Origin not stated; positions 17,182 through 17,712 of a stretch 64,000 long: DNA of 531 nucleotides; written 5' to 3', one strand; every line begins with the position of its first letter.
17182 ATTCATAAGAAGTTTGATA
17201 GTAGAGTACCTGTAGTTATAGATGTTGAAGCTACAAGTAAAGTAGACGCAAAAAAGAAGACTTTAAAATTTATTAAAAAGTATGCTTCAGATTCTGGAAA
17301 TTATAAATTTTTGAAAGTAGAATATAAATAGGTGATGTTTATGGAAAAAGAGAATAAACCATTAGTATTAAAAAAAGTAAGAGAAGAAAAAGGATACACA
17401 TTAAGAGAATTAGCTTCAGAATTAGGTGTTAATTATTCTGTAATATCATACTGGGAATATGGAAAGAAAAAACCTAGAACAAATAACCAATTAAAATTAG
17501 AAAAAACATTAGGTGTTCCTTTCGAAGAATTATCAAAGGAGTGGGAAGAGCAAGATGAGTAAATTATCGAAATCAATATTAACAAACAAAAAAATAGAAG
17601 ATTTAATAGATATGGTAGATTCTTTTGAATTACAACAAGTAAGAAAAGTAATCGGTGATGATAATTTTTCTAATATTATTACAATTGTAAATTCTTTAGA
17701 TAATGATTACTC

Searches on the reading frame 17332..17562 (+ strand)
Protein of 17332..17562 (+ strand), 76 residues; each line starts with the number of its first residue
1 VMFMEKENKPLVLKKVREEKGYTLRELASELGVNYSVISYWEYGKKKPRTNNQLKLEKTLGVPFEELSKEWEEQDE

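Call 64: search_protein_families(library=pfam, proteins=[window:17332-17562:+], max_evalue=0.01)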
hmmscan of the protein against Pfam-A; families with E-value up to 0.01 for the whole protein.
window:17332-17562:+ (76 aa): 7 families
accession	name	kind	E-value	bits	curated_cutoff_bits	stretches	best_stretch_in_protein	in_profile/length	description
PF01381.28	HTH_3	-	4.9e-14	52.5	23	1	13-67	1-55/55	Helix-turn-helix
PF12844.13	HTH_19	-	1.1e-08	35.3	30.2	1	13-67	4-58/64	Helix-turn-helix domain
PF13560.12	HTH_31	-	4.5e-06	27.3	27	1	13-66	6-60/64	Helix-turn-helix domain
PF13443.12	HTH_26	-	0.00042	21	22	1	13-67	2-57/63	Cro/C1-type HTH DNA-binding domain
PF13411.12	MerR_1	-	0.004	17.7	21.6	1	22-42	1-21/69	MerR HTH family regulatory protein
PF13413.12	HTH_25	-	0.0061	16.8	24.6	1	13-38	2-27/62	Helix-turn-helix domain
PF13936.12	HTH_38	-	0.0086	16.2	27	0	19-40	18-39/44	Helix-turn-helix domain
